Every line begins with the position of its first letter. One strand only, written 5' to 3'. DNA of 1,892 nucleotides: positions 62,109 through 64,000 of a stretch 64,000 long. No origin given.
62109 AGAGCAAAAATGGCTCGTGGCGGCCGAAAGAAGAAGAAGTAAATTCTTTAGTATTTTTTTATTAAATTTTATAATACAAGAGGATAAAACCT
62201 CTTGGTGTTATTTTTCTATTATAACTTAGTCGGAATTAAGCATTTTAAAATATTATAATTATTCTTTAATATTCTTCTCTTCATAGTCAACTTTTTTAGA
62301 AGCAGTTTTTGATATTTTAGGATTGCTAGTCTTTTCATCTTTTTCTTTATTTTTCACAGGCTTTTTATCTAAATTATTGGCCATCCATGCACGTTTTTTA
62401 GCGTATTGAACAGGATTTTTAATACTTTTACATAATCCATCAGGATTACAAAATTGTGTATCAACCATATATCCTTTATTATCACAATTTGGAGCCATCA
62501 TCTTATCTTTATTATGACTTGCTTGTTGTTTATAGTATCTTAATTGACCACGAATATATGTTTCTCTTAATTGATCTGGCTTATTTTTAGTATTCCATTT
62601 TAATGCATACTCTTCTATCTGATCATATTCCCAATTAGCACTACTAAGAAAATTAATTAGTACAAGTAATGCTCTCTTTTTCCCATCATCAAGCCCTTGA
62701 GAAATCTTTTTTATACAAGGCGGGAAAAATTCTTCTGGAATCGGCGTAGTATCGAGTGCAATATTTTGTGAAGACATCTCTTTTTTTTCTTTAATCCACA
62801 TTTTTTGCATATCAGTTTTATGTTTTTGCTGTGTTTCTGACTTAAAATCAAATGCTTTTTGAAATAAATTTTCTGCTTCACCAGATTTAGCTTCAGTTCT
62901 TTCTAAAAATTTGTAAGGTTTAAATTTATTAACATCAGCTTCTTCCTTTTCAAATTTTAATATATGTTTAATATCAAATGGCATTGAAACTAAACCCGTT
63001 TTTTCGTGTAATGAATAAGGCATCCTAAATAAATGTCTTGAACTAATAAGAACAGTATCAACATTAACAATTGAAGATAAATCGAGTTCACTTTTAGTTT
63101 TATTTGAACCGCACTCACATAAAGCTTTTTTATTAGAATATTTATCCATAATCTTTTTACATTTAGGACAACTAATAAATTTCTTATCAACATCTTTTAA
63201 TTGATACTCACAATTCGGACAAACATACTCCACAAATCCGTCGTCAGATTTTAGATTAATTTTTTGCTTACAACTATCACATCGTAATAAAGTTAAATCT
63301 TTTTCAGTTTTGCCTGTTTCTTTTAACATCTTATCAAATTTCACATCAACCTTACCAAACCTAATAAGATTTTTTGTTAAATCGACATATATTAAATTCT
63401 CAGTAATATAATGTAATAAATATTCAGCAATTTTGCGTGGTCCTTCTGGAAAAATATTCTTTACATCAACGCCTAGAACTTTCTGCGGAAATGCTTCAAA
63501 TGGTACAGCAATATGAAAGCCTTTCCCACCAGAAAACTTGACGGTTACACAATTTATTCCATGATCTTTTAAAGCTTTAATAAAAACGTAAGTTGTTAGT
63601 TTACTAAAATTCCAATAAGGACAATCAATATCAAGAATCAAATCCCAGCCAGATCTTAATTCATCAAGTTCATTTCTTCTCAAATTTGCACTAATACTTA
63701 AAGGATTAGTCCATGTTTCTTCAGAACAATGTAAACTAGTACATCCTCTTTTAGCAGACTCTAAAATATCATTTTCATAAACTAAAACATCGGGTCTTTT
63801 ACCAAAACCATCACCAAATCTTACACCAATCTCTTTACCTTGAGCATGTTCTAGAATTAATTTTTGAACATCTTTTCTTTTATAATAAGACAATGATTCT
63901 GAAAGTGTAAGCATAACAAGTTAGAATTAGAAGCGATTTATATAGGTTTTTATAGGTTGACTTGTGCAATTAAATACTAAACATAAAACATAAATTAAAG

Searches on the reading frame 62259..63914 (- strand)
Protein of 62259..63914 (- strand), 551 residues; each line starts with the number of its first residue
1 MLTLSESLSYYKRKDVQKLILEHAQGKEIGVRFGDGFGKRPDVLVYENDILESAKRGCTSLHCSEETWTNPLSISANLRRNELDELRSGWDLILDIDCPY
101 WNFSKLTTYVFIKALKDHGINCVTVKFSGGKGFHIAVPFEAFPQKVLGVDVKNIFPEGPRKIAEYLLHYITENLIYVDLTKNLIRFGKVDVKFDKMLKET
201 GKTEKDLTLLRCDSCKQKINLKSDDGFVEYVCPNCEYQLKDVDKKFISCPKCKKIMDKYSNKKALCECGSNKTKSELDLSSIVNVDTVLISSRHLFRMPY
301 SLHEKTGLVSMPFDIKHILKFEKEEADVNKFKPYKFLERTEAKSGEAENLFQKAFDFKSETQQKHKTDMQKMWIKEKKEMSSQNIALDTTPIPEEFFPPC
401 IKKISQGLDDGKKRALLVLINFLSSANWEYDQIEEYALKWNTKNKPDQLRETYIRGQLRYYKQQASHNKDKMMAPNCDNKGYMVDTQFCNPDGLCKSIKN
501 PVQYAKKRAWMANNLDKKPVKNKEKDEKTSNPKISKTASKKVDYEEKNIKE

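Call 13: search_protein_families(library=pfam, proteins=[window:62259-63911:-], max_evalue=0.001)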
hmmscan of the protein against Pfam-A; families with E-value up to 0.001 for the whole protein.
window:62259-63911:- (550 aa): 2 families
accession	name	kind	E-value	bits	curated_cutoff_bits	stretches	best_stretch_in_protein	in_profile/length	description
PF01896.25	DNA_primase_S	-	2.1e-10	41.6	26.8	1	100-314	21-163/163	DNA primase small subunit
PF04104.19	DNA_primase_lrg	-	0.00019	21.3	22.4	1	343-479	61-191/266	Eukaryotic and archaeal DNA primase, large subunit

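Call 21: find_encoding_contigs(protein=window:62259-63914:-, flank=10000, max_places=2)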
Protein window:62259-63914:- (551 aa): no gene with exactly this product is on record in the collection.
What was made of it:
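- Tried and rejected: The primase at the other end was not on record (call 21).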
